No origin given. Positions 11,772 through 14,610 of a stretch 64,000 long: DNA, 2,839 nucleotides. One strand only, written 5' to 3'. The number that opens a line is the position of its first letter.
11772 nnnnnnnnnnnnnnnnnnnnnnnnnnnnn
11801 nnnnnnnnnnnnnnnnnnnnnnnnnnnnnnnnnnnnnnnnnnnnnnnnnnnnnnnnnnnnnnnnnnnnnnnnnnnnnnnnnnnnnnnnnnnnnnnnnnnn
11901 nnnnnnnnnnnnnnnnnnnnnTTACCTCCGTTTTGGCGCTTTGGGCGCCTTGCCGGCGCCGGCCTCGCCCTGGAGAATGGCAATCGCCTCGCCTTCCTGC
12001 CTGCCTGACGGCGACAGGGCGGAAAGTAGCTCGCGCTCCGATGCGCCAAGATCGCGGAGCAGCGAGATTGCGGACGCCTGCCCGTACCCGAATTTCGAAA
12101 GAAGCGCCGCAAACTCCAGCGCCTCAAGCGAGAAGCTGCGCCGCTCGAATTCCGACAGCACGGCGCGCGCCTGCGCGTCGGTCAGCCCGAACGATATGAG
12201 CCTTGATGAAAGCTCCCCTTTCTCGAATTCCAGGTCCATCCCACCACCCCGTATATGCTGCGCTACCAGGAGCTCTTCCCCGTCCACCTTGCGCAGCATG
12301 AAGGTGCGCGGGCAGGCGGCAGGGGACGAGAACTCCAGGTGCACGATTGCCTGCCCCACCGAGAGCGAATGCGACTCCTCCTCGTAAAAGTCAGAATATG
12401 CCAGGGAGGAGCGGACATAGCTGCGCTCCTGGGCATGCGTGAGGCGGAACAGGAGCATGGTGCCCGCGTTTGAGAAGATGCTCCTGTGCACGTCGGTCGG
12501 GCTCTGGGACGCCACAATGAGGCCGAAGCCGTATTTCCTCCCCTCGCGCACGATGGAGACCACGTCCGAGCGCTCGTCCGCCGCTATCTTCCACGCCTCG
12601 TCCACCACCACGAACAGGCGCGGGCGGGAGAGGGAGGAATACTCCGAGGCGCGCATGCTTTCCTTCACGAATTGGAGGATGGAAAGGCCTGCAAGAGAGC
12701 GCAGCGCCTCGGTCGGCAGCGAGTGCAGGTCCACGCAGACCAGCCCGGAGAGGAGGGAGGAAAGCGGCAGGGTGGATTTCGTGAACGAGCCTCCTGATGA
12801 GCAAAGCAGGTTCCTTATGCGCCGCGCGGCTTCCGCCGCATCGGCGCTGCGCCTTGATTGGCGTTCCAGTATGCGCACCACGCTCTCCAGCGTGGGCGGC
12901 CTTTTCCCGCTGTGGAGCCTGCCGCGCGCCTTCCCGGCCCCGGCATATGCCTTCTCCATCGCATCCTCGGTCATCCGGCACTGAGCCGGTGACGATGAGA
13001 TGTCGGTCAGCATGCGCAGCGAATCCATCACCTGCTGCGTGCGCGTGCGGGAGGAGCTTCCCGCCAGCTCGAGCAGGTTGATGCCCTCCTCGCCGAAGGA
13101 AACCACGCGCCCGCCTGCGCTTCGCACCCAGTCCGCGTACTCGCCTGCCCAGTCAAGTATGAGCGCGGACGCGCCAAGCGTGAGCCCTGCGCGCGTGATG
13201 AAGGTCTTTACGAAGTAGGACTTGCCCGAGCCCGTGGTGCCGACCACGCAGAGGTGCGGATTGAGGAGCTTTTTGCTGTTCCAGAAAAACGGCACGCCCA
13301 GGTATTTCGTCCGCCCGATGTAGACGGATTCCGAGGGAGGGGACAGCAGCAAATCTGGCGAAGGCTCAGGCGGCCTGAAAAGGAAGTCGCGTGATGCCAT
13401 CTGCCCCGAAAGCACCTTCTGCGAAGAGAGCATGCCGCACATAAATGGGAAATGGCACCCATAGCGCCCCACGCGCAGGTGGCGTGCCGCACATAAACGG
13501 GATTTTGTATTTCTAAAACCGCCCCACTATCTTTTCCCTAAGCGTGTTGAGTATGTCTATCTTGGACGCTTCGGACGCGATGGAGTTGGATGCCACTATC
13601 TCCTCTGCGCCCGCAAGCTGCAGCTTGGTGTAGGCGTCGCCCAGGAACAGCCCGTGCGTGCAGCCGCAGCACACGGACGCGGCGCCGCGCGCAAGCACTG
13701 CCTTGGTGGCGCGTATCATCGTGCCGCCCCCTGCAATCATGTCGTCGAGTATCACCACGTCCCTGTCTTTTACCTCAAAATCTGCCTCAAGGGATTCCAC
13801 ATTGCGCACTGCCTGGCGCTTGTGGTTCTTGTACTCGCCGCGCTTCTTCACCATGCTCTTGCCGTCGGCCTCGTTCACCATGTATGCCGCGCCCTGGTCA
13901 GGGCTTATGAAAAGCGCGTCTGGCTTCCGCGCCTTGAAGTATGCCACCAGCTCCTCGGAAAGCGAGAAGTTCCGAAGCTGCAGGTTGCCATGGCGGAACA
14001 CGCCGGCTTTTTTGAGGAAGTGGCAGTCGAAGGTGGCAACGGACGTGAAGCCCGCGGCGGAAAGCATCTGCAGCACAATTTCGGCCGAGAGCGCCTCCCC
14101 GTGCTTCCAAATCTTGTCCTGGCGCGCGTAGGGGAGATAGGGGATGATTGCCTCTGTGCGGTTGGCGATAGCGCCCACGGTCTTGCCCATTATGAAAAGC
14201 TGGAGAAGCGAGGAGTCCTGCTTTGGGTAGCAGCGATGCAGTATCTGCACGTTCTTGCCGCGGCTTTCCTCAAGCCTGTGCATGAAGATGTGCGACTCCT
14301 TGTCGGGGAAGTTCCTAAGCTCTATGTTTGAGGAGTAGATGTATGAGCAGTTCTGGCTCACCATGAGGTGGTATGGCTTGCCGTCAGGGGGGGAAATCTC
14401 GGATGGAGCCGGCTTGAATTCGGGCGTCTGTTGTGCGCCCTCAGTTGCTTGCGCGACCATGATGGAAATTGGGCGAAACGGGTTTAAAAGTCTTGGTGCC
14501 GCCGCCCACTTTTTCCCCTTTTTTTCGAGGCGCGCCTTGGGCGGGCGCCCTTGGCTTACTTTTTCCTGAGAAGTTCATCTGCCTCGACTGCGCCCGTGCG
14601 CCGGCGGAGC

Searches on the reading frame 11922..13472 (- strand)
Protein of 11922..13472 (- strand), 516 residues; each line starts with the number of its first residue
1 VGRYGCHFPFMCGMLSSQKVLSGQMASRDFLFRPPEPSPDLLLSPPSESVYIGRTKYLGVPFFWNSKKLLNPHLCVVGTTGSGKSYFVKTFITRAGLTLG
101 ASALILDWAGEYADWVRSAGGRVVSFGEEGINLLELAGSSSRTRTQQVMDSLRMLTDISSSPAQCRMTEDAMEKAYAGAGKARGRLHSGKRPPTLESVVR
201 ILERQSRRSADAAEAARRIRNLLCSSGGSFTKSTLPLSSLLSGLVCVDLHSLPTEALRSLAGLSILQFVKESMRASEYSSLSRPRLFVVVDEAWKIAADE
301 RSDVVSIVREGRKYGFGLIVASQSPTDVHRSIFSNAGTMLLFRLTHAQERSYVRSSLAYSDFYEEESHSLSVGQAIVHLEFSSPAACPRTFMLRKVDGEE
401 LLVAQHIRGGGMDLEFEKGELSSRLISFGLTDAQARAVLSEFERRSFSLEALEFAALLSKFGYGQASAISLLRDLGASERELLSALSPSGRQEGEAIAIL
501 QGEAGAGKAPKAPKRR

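Call 87: search_protein_families(library=pfam, proteins=[window:11922-13472:-], max_evalue=0.0001)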
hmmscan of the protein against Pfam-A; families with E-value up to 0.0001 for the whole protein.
window:11922-13472:- (516 aa): 4 families
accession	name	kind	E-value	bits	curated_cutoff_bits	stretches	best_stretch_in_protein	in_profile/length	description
PF01935.23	DUF87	-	4.3e-17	63.4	23.2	1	51-262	2-214/220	Helicase HerA, central domain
PF12846.13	AAA_10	-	1.8e-12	47.5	27.5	1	68-163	18-104/362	AAA-like domain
PF01580.24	FtsK_SpoIIIE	-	8.1e-07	29.1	24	1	59-93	28-61/221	FtsK/SpoIIIE family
PF10412.15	TrwB_AAD_bind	-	8.4e-07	28.6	20.5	0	59-113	6-56/387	Type IV secretion-system coupling protein DNA-binding domain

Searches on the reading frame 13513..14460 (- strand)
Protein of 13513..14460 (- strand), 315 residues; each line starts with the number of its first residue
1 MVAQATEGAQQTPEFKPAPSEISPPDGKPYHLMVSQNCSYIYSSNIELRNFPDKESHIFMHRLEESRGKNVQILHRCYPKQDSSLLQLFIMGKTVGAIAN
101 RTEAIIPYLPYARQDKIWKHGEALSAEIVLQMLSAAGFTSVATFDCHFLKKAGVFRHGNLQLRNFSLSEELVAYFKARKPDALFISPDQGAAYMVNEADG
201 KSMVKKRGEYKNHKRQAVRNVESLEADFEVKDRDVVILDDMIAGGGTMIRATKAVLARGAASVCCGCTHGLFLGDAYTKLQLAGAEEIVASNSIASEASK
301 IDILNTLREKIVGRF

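Call 87: search_protein_families(library=pfam, proteins=[window:13513-14460:-], max_evalue=0.0001)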
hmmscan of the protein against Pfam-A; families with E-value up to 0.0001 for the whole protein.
window:13513-14460:- (315 aa): 3 families
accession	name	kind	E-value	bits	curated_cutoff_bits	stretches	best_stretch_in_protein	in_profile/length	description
PF13793.12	Pribosyltran_N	-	2.3e-16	60.1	25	1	42-137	23-117/117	N-terminal domain of ribose phosphate pyrophosphokinase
PF00156.33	Pribosyltran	-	8.8e-09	35.3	26.3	1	202-269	56-124/158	Phosphoribosyl transferase domain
PF14572.12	Pribosyl_synth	-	2.1e-07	31.5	27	1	229-302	80-153/184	Phosphoribosyl synthetase-associated domain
